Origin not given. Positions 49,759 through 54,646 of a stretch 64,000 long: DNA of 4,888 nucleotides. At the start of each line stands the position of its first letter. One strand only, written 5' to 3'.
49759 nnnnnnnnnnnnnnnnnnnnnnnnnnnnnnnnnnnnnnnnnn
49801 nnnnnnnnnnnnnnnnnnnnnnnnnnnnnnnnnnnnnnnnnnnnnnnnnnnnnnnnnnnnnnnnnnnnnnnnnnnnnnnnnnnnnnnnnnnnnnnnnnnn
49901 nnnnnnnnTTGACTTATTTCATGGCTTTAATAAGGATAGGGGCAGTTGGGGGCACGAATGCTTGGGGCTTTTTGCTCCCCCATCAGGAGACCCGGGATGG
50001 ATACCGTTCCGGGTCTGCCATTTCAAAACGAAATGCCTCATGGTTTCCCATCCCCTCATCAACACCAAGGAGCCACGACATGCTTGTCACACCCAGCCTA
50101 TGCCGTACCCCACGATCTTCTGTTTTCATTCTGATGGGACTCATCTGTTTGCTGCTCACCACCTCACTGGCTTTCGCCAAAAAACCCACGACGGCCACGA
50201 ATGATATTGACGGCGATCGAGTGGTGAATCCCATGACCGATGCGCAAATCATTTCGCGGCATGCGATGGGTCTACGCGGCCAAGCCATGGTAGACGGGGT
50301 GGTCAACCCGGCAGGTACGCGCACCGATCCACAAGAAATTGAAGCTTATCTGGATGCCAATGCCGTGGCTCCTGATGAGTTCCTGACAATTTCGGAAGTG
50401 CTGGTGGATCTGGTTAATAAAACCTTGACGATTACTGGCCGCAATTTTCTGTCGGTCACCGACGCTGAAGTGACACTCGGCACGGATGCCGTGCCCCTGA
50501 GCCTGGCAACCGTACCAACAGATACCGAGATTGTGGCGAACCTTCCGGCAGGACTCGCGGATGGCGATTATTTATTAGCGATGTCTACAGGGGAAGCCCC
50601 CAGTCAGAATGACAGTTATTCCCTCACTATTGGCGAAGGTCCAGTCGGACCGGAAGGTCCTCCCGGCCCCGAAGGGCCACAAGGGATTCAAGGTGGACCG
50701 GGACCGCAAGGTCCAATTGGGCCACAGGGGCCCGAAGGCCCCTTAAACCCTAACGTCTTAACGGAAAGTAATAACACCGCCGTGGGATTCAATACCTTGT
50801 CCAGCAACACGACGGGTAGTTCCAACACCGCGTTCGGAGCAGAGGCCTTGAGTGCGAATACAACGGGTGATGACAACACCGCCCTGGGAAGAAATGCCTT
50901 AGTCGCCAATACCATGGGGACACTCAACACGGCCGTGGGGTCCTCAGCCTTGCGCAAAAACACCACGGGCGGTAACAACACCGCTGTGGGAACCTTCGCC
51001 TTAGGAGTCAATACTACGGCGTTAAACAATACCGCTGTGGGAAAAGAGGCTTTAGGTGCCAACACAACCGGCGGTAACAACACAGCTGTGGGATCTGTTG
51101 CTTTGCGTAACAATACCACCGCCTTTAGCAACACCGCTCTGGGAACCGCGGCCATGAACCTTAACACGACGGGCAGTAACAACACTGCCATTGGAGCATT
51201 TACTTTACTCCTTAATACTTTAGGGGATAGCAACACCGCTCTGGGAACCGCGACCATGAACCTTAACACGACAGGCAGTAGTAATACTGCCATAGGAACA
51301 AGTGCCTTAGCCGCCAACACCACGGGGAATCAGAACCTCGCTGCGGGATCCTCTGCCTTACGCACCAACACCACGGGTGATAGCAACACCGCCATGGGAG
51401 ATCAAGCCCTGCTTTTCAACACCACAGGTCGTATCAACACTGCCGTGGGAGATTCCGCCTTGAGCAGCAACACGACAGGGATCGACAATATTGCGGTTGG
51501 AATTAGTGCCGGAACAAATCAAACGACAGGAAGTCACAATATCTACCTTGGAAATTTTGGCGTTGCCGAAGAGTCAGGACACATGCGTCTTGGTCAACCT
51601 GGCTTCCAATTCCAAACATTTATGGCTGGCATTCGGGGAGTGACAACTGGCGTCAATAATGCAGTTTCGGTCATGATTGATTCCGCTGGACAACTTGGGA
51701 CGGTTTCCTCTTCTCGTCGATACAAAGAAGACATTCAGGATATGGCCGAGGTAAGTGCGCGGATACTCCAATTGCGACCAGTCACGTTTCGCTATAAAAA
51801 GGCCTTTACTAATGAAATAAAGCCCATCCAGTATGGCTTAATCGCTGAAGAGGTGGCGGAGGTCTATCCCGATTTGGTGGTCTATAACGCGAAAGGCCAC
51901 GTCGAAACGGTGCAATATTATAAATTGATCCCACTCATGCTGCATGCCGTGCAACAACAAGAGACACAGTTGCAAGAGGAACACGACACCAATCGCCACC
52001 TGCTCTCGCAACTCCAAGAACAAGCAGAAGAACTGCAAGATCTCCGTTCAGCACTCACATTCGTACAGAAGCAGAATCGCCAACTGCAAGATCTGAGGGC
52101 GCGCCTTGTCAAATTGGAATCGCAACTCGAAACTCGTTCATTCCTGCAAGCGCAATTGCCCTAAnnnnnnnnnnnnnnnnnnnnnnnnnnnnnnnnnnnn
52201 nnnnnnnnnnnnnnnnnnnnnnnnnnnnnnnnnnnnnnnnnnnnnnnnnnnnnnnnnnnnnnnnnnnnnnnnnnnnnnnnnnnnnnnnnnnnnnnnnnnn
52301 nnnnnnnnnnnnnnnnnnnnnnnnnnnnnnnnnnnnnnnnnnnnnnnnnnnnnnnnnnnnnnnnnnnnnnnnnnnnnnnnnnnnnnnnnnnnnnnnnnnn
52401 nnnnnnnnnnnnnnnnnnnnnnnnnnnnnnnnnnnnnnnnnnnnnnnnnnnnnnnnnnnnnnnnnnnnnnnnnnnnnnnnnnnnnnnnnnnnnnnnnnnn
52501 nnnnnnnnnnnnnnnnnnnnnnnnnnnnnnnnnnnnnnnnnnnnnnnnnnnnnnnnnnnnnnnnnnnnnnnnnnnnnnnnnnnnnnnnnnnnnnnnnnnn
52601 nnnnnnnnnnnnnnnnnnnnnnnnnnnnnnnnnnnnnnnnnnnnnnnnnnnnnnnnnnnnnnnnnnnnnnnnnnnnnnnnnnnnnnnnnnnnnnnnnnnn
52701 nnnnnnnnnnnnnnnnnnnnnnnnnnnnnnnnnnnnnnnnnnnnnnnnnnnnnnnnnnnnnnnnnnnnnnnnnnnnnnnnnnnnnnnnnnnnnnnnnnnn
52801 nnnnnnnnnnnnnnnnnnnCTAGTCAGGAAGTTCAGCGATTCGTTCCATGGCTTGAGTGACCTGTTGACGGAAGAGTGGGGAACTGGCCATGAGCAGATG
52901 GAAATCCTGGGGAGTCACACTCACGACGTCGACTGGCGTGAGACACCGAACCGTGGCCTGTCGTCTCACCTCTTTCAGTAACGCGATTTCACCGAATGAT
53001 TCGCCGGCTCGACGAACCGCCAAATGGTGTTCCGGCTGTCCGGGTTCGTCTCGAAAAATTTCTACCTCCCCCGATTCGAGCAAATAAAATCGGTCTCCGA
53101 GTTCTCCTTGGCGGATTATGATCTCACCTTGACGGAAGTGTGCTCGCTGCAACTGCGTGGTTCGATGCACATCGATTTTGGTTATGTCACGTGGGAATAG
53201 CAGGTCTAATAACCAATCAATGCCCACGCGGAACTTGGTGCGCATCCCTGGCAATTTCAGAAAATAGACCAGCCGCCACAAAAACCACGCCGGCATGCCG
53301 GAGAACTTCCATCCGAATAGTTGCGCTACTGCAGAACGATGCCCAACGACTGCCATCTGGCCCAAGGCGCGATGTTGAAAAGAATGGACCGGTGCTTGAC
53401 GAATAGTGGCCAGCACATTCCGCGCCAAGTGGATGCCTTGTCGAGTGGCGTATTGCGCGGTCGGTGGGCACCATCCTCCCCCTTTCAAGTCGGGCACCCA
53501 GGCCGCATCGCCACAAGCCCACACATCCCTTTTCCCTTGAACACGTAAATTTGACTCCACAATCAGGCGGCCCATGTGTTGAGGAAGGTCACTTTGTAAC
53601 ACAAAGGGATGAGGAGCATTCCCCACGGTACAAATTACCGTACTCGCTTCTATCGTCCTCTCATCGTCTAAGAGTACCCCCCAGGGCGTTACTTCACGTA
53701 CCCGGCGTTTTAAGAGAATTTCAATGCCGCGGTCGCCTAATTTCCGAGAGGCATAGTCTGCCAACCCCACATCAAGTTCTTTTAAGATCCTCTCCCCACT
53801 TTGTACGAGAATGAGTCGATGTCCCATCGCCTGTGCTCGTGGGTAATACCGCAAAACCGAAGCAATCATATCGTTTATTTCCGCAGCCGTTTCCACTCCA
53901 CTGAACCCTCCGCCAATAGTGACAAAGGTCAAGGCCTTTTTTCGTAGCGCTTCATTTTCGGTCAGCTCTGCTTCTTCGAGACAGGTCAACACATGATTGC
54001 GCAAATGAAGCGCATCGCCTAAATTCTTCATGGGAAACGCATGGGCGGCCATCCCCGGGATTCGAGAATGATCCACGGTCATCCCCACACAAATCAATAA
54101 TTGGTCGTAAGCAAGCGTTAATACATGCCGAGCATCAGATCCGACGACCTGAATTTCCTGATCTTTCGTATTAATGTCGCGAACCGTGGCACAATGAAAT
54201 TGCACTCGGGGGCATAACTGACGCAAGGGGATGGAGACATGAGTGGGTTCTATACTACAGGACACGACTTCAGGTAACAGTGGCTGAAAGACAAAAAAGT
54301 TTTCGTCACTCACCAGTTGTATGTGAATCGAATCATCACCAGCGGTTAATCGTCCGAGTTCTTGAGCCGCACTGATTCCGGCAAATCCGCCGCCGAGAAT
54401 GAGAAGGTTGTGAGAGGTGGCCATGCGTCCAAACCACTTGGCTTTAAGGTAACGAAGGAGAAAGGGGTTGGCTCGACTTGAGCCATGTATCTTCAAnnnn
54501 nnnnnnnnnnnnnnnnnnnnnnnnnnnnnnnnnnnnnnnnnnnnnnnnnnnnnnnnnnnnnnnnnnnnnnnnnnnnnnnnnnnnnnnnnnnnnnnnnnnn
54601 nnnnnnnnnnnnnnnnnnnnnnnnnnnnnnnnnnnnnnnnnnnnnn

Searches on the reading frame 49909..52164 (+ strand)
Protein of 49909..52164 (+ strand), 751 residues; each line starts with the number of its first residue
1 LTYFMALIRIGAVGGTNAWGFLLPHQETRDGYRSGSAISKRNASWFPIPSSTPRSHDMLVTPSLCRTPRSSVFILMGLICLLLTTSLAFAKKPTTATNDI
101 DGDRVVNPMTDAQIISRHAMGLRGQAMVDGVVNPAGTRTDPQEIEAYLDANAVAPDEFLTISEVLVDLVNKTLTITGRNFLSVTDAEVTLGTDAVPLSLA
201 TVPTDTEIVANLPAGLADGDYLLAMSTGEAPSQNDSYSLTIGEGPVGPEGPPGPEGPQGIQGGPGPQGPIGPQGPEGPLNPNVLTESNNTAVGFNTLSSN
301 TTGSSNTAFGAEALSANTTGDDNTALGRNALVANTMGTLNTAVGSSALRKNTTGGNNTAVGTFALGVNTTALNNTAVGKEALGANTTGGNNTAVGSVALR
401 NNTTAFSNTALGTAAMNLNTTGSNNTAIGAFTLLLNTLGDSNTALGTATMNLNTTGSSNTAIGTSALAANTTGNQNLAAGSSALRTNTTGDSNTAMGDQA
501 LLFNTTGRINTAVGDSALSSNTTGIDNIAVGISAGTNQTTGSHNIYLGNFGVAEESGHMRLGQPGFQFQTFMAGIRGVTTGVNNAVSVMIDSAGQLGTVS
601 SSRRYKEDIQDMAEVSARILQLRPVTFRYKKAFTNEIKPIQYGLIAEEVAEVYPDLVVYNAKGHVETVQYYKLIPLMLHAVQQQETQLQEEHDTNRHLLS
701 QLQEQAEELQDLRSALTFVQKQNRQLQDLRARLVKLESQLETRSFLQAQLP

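Call 3: search_protein_families(library=pfam, proteins=[window:49909-52164:+], max_evalue=0.01)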
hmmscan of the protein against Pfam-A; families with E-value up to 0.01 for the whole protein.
window:49909-52164:+ (751 aa): 4 families
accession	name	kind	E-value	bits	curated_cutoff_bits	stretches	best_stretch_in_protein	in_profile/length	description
PF13884.11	Peptidase_S74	-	1.1e-13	51.7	22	1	601-657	1-57/58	Chaperone of endosialidase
PF01833.30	TIG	-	3.1e-05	24.3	20.9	1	170-235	16-80/84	IPT/TIG domain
PF01391.23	Collagen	-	0.0027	17.9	27.2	1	244-277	10-43/60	Collagen triple helix repeat (20 copies)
PF13851.11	GAS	-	0.0093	15.8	32.3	0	682-741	43-102/200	Growth-arrest specific micro-tubule binding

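Call 66: search_protein_families(library=ncbifam, proteins=[window:49909-52164:+], max_evalue=0.001)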
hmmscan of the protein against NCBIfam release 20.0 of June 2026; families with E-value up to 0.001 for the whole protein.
window:49909-52164:+ (751 aa): 0 families

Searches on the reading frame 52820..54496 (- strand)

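Call 8: search_protein_families(library=pfam, proteins=[window:52820-54496:-], max_evalue=0.001)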
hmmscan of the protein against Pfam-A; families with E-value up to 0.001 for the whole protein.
window:52820-54496:- (558 aa): 5 families
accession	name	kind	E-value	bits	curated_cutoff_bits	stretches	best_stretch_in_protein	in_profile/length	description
PF07992.20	Pyr_redox_2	-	4.9e-36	125.1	26.1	1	30-354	2-291/291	Pyridine nucleotide-disulphide oxidoreductase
PF00027.35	cNMP_binding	-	2e-20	73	27.5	1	453-538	3-88/89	Cyclic nucleotide-binding domain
PF22366.1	NDH2_C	-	1.8e-11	44.4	27.7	1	378-437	2-62/62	NDH2 C-terminal domain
PF00070.33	Pyr_redox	-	4.2e-08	34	22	1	192-270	3-67/82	Pyridine nucleotide-disulphide oxidoreductase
PF13454.12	NAD_binding_9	-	0.00081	19.8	21.8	0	33-66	2-34/155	FAD-NAD(P)-binding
